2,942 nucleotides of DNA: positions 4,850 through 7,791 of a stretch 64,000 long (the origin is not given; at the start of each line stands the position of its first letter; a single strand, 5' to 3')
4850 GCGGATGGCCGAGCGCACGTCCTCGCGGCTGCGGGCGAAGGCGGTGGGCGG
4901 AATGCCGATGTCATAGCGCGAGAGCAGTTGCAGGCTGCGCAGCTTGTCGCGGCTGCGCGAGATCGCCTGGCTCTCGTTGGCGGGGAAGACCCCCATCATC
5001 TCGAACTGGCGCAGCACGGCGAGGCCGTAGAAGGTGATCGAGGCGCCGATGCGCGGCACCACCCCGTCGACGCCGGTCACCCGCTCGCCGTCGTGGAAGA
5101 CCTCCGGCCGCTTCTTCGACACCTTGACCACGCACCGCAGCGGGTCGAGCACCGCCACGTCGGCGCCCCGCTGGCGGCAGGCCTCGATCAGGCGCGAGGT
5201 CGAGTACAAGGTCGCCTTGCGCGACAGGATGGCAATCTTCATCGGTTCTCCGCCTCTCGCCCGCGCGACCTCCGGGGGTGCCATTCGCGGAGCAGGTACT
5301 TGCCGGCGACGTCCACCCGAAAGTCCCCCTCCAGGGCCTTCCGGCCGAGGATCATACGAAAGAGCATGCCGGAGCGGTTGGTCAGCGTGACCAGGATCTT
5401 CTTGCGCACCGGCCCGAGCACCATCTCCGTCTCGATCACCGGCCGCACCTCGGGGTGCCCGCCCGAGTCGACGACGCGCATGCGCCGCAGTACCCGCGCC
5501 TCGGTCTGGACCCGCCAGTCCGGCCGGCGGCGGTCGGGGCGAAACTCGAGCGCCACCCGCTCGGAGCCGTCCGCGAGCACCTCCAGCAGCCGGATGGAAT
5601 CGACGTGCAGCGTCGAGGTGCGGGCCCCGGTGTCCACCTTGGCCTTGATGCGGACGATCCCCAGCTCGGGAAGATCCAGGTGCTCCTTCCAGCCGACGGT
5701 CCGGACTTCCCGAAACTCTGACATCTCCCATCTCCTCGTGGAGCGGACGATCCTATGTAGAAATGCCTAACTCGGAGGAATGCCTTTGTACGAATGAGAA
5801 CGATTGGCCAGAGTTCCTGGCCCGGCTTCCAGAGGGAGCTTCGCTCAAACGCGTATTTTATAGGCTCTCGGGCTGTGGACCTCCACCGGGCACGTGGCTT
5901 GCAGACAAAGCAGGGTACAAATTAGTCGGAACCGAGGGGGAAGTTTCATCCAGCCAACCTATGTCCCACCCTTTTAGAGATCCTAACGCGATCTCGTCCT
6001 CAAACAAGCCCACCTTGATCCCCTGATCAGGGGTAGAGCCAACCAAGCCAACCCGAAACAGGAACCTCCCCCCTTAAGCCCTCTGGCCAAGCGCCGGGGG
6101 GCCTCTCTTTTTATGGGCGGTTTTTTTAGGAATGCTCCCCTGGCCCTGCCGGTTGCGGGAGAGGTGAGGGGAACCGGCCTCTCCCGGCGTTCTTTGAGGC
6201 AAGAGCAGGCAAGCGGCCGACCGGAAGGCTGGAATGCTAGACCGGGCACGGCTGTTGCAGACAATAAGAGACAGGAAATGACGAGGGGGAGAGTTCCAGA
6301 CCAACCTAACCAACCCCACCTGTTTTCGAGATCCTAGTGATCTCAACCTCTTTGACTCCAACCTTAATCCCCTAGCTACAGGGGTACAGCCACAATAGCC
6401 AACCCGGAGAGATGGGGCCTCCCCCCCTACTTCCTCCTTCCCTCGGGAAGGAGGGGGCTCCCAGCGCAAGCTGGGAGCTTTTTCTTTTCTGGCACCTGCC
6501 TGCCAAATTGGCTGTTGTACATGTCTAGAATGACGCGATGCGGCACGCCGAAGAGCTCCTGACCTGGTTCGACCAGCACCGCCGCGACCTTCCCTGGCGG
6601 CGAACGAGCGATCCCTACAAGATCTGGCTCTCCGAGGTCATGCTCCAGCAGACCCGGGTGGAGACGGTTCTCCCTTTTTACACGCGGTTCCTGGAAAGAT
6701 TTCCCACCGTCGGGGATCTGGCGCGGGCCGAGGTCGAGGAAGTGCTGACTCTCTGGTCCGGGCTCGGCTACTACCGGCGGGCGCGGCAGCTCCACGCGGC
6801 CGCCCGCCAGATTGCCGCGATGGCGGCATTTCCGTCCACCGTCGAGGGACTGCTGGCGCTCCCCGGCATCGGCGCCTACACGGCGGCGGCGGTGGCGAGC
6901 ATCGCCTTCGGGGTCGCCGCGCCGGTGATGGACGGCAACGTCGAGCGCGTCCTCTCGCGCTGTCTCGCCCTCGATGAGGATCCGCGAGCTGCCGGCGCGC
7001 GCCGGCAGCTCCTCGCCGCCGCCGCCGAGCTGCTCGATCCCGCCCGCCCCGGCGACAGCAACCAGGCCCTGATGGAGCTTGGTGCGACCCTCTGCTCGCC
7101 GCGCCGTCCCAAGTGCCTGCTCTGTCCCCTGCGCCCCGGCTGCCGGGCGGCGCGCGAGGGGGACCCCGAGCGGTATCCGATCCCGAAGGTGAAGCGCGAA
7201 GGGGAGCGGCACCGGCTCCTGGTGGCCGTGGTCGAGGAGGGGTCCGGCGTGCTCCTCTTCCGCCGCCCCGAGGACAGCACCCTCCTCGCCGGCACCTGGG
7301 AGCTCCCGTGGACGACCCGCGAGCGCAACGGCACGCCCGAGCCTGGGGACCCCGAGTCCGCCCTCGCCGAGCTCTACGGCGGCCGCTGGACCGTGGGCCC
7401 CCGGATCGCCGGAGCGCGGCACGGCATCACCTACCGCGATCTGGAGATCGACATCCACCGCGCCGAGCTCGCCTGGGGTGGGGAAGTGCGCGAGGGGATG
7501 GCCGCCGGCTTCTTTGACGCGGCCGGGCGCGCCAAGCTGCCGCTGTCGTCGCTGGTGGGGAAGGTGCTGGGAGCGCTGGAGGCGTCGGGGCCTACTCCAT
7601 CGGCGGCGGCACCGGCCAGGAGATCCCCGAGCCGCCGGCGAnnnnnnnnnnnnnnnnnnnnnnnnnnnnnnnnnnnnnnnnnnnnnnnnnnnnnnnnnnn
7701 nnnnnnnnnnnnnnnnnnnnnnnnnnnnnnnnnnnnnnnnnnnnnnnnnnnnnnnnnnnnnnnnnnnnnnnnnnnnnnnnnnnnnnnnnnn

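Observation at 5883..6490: Two diverged ~200-nt tandem repeats with conserved hairpins and intrinsic terminators: candidate paralogous sRNA genes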

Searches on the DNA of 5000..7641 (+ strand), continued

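Call 43: search_with_rna_model(model_id=R1, sources=[L063, L064, L065, L066, L067, L068, L069, L070, L071, L072, L073, L074, L075, L076, L077, L078, L079, L080, L081, L082, L083, L084, L085, L086, L087, L088, L089, L090, L091, L092, L093, L094, L095, L096, L097, L098, L099, L100, L101, L102, L103, L104, L105, L106, L107, L108, L109, L110, L111, L112, L113, L114, L115, L116, L117, L118, L119, L120, L121, L122, L123, L124, L125, L126, L127, L128, L129, L130, L131, L132, L133, L134, L135, L136, L137, L138, L139, L140, L141, L142], max_evalue=0.01, make_alignment=true)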
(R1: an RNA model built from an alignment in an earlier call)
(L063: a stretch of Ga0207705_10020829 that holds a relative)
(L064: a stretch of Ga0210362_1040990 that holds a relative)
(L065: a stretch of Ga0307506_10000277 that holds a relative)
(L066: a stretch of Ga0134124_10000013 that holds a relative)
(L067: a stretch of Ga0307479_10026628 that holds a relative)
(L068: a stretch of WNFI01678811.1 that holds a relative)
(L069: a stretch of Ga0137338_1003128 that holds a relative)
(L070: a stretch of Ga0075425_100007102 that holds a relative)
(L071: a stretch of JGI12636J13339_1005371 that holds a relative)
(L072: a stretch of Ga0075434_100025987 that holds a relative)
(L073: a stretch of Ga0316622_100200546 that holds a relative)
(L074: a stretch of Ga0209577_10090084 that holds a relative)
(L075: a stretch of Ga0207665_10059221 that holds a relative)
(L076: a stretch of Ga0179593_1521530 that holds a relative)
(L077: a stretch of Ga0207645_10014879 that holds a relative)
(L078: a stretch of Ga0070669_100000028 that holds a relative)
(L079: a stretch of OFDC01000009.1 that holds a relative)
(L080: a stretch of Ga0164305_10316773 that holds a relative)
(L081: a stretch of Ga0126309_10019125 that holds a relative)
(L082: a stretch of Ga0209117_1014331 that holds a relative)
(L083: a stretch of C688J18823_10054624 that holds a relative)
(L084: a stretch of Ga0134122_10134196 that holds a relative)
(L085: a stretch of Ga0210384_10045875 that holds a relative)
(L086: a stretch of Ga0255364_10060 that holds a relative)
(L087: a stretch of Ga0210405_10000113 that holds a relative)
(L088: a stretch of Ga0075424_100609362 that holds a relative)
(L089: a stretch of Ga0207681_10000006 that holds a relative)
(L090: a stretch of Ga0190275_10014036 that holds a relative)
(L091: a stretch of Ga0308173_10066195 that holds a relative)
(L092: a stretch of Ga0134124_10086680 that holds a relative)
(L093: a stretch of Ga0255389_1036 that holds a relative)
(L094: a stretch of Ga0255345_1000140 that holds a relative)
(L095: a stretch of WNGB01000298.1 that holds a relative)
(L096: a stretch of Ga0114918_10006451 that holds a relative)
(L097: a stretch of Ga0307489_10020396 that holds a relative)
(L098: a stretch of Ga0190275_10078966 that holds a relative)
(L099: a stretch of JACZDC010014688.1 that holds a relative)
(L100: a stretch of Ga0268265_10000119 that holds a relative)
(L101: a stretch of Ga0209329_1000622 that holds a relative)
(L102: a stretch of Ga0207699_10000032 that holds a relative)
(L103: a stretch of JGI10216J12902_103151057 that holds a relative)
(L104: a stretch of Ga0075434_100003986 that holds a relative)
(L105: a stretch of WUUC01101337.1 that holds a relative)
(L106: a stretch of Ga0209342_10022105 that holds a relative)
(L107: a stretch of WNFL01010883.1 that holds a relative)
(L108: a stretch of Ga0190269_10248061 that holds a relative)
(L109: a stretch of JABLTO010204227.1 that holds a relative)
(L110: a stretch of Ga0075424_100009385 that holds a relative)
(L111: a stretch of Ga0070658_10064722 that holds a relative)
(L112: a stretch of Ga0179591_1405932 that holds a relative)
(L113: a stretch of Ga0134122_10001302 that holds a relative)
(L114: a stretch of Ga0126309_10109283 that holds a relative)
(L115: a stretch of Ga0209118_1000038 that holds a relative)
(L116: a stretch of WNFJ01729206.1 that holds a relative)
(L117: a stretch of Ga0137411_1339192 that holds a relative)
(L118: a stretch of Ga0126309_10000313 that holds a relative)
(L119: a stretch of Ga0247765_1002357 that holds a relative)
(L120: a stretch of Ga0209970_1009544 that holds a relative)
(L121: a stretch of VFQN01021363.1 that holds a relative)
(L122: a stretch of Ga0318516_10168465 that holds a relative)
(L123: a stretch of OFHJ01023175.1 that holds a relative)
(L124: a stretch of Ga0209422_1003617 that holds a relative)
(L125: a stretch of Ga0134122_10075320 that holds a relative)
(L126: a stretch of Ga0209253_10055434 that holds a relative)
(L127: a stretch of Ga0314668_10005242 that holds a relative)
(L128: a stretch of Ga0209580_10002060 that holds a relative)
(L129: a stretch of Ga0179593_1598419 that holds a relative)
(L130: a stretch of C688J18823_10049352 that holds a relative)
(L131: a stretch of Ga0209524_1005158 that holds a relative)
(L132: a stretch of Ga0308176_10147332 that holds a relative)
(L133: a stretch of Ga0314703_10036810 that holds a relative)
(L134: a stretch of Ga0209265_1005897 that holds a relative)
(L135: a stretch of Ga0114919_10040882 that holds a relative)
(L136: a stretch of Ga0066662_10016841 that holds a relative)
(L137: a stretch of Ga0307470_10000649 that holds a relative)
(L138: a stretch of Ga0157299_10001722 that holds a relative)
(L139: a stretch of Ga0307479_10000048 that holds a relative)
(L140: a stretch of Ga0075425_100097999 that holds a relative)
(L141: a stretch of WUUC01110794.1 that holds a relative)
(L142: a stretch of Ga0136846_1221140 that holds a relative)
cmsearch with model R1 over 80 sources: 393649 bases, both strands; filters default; matches with E-value up to 0.01: 133.
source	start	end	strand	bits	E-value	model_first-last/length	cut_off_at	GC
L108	605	753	+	134.6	8.4e-26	1-148/148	no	0.56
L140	782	930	+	131.3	4e-25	1-148/148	no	0.56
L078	710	859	-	131.1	4.5e-25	1-148/148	no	0.56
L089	7551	7700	-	131.1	4.5e-25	1-148/148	no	0.56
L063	4419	4569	+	129.1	1.1e-24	1-148/148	no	0.54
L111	801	951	+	129.1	1.1e-24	1-148/148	no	0.54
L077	1411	1561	+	128.8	1.3e-24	1-148/148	no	0.54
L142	6323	6470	+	127.5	2.4e-24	1-148/148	no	0.54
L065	10648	10796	-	124.3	1.2e-23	1-148/148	no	0.54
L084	119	265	+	123.2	1.9e-23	1-148/148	no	0.57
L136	2614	2759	+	122.8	2.3e-23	1-148/148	no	0.55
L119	990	1138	-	122.5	2.7e-23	1-148/148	no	0.54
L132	786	934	+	122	3.4e-23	1-148/148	no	0.55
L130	1865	2012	+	121.9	3.7e-23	1-148/148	no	0.55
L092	2488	2635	+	120.7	6.5e-23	1-148/148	no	0.55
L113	3309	3456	-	120.5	7.2e-23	1-148/148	no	0.57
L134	2931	3078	-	119.8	9.9e-23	1-148/148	no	0.55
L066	3833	3979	+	118.7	1.6e-22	1-148/148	no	0.54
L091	2258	2406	+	118.6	1.8e-22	1-148/148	no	0.56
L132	485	633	+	118.6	1.8e-22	1-148/148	no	0.56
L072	177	322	+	117.3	3.2e-22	1-148/148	no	0.55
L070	2311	2458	-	116.4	4.8e-22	1-148/148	no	0.55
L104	5628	5775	+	116.4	4.8e-22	1-148/148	no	0.55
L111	549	692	+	114.9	1e-21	1-148/148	no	0.56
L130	1570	1717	+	114.4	1.3e-21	1-148/148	no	0.55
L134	3227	3373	-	113.4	2.1e-21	1-148/148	no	0.55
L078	1095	1239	-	112.5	3.2e-21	1-148/148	no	0.56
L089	7936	8080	-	112.5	3.2e-21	1-148/148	no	0.56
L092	2171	2317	+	111.8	4.4e-21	1-148/148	no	0.55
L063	4167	4310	+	110.1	9.9e-21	1-148/148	no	0.57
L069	2486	2640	+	109.3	1.5e-20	1-148/148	no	0.56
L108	182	337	+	108.5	2.1e-20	1-148/148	no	0.54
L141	2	148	+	108.4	2.2e-20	1-148/148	no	0.51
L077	1158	1304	+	107.9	2.9e-20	1-148/148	no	0.57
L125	338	493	+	107.2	4e-20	1-148/148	no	0.57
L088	848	997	+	106.5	5.5e-20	1-148/148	no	0.57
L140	515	664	+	106.5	5.5e-20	1-148/148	no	0.57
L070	2562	2715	-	106.4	5.9e-20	1-148/148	no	0.56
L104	5371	5524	+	106.4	5.9e-20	1-148/148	no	0.56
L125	749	895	+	105.9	7.3e-20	1-148/148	no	0.56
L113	3562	3715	-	105.7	8.4e-20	1-148/148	no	0.58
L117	133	277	+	104.9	1.2e-19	1-148/148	no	0.55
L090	898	1044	+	102.9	3.1e-19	1-148/148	no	0.51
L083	2549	2694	+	101.7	5.6e-19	1-148/148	no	0.58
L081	873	1020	-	100.1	1.2e-18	1-148/148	no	0.51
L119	749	892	-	100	1.2e-18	1-148/148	no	0.53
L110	8681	8827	-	99.6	1.5e-18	1-148/148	no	0.58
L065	10428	10571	-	99.5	1.6e-18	1-148/148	no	0.53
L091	2559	2695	+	99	2e-18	1-136/148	3'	0.53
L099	6131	6279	-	98.3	2.8e-18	1-148/148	no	0.55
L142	5949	6102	+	97.9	3.3e-18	1-148/148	no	0.55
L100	1333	1480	-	97.6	3.9e-18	1-148/148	no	0.52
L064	1300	1446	+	97.5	4.2e-18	1-148/148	no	0.54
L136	2251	2404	+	97.2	4.8e-18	1-148/148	no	0.56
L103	264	408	-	96.7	5.9e-18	1-148/148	no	0.51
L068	87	234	-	94.9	1.4e-17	1-148/148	no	0.56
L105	485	626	-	94.9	1.4e-17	1-148/148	no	0.56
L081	1112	1256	-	94.5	1.7e-17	1-148/148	no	0.57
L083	2287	2436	+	94.2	2e-17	1-148/148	no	0.56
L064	1102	1240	+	93.7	2.5e-17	1-148/148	no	0.56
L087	1750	1898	-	93.3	3.1e-17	1-148/148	no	0.58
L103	502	652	-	93.1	3.3e-17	1-148/148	no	0.57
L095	4274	4422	-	92.1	5.5e-17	1-148/148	no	0.56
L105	751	895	-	91.5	7.1e-17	1-148/148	no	0.55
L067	4785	4934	-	91.4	7.6e-17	1-148/148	no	0.54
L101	2485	2637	-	91.3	7.9e-17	1-148/148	no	0.56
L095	4037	4182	-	90.9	9.4e-17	1-148/148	no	0.58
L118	6372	6513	-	90.4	1.2e-16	1-148/148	no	0.58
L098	1514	1662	-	90.2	1.4e-16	1-148/148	no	0.53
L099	6372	6508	-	90.1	1.4e-16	1-148/148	no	0.56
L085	1540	1692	-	90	1.5e-16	1-148/148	no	0.56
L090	405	551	+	89.7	1.7e-16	1-148/148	no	0.52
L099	6646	6796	-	89.4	2e-16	1-148/148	no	0.53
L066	4074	4219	+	89.1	2.3e-16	1-148/148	no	0.54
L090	652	797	+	89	2.4e-16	1-148/148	no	0.55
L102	4866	5017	+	88.9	2.5e-16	1-148/148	no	0.55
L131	1763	1915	+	88.4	3.1e-16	1-148/148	no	0.54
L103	799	947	-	88.3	3.3e-16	1-148/148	no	0.53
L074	906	1054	-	88.2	3.5e-16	1-148/148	no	0.55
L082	1648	1798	-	88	3.8e-16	1-148/148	no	0.53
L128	4457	4608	+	87.8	4.3e-16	1-148/148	no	0.55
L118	6604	6752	-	87.7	4.4e-16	1-148/148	no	0.55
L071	1493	1645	-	87.5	4.9e-16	1-148/148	no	0.54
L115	3759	3911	+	87.5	4.9e-16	1-148/148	no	0.54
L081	1355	1501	-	86.2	9.1e-16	1-148/148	no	0.52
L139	1671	1820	+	84.7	1.9e-15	1-148/148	no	0.55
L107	117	268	-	84.3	2.2e-15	1-148/148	no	0.55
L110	8942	9093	-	84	2.6e-15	1-148/148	no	0.55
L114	144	292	-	83.7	3e-15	1-148/148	no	0.51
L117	369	512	+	83.5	3.3e-15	1-148/148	no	0.53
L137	851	1001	-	82.4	5.7e-15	1-148/148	no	0.6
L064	785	931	+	81.6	8.2e-15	1-148/148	no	0.56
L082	2119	2259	-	81.3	9.4e-15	1-148/148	no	0.6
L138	2260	2407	+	80.1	1.7e-14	1-148/148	no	0.52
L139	1387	1531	+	79.2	2.5e-14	1-148/148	no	0.59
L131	1144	1284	+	78.6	3.4e-14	1-148/148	no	0.59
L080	925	1076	+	78.5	3.5e-14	1-148/148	no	0.53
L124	1731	1881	+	78.5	3.6e-14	1-148/148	no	0.56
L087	2097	2240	-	77.8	4.9e-14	1-148/148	no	0.57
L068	374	519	-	75.8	1.3e-13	1-148/148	no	0.64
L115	3289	3429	+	74.4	2.5e-13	1-148/148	no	0.6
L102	4453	4594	+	74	3.1e-13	1-148/148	no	0.59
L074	1191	1336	-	72.8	5.4e-13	1-148/148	no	0.62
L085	2323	2463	-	71.6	9.7e-13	1-148/148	no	0.57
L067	4422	4572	-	70.5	1.6e-12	1-148/148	no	0.63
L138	2013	2163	+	70.5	1.6e-12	1-148/148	no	0.55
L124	1349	1490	+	68.2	4.9e-12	1-148/148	no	0.58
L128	3830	3970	+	65.8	1.5e-11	1-148/148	no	0.57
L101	3005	3144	-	62.8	6.3e-11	1-148/148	no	0.56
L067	5076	5224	-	60.8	1.7e-10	1-148/148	no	0.58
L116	1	118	+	59.9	2.5e-10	37-148/148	5'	0.55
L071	1209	1358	-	59.2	3.6e-10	1-148/148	no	0.62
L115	4046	4195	+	59.2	3.6e-10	1-148/148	no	0.62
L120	1479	1587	-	57.4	8.5e-10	39-148/148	5'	0.52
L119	1309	1448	-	57.2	9.1e-10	1-148/148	no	0.58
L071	1975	2094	-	54.1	4.1e-09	23-148/148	5'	0.58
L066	3514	3653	+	53.9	4.4e-09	1-148/148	no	0.57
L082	1364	1514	-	53.5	5.4e-09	1-148/148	no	0.62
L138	1766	1920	+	52.7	7.9e-09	1-148/148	no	0.57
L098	1972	2110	-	48.7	5.5e-08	1-148/148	no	0.58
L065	10878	11020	-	44.2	4.7e-07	1-148/148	no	0.62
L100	1559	1628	-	42.8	9e-07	82-148/148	5'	0.59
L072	1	63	+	40.8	2.3e-06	89-148/148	5'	0.62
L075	1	92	+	40.4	2.8e-06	61-148/148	5'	0.58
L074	585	734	-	39.3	4.8e-06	1-148/148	no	0.63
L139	1974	2111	+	38.9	5.8e-06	1-138/148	3'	0.61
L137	1064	1203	-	35.6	2.8e-05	1-148/148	no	0.65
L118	7056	7201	-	33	9.5e-05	1-148/148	no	0.53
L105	1172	1313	-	33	9.6e-05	1-148/148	no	0.52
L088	1116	1166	+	32.9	0.0001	1-50/148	3'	0.51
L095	4746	4880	-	32.6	0.00011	1-148/148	no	0.53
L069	2763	2819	+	32.4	0.00013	1-57/148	3'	0.54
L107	1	88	+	27.8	0.0011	60-148/148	5'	0.59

Alignment A4: 133 matches aligned to the model, 236 columns, each read 5' to 3' on its own strand. Consensus structure (alignment columns), stored with it:
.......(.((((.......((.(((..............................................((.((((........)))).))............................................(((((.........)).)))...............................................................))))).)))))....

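Call 58: search_rna_families(sources=[L007, L022, L011, L060], threshold=evalue, max_evalue=0.1)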
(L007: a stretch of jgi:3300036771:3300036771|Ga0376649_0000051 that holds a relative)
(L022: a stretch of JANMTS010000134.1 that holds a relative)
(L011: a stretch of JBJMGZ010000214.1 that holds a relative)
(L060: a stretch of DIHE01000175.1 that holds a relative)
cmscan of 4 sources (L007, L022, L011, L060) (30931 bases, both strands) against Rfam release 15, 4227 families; matches with E-value up to 0.1: 1.
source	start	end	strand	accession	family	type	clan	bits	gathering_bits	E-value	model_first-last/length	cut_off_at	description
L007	2265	2341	+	RF02674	AsdA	Gene; antisense;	-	33.9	52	0.0019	1-81/81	no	antisense RNA of dnaA mRNA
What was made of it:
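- On Any Rfam 15 family (including Qrr, CrcZ, GlmY/GlmZ and the Acidobacteria motifs): Four divergent relatives were also negative at E up to 0.1 (call 58).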

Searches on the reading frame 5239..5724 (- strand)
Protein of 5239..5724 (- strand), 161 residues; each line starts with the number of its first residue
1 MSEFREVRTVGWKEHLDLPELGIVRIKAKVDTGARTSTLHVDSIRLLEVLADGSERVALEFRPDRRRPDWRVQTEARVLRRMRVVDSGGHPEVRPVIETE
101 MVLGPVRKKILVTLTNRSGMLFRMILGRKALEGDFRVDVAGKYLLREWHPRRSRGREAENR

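Call 11: find_encoding_contigs(protein=window:5242-5724:-, flank=3000, max_places=6)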
Protein seq(161 aa) (161 aa): 6 contigs read that carry it; 3 places shown.
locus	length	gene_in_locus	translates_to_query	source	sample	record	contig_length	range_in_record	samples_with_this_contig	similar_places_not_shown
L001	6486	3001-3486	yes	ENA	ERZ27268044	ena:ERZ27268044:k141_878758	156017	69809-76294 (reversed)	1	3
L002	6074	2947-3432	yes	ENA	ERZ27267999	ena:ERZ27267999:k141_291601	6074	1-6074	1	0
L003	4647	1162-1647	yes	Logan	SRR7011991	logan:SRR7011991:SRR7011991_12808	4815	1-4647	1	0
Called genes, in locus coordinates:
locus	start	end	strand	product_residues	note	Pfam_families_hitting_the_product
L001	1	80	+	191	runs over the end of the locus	PF13521:AAA_28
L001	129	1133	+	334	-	PF00027:cNMP_binding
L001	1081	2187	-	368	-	PF00730:HhH-GPD, PF00633:HHH (weak), PF14815:NUDIX_4 (weak)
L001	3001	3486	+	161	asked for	PF05618:RimB-like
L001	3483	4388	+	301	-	PF18030:Rimk_N, PF14397:ATPgrasp_ST (faint), PF02655:ATP-grasp_3, PF02955:GSH-S_ATP, PF08443:RimK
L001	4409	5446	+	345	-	PF24827:AstE_AspA_cat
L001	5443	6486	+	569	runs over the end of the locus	PF01343:Peptidase_S49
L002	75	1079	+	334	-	PF00027:cNMP_binding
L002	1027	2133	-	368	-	PF00730:HhH-GPD, PF00633:HHH (weak), PF14815:NUDIX_4 (weak)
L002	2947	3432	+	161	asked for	PF05618:RimB-like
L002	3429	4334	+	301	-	PF18030:Rimk_N, PF14397:ATPgrasp_ST (faint), PF02655:ATP-grasp_3, PF02955:GSH-S_ATP, PF08443:RimK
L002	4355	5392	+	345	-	PF24827:AstE_AspA_cat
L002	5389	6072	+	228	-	?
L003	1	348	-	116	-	?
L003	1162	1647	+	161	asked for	PF05618:RimB-like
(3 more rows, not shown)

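Call 12: search_protein_families(library=pfam, proteins=[window:5239-5724:-])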
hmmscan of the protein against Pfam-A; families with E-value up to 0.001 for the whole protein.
window:5239-5724:- (161 aa): 1 family
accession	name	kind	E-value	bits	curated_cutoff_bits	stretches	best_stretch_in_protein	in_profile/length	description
PF05618.17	Zn_protease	-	3.4e-24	85.8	27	1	10-144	2-134/138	Putative ATP-dependent zinc protease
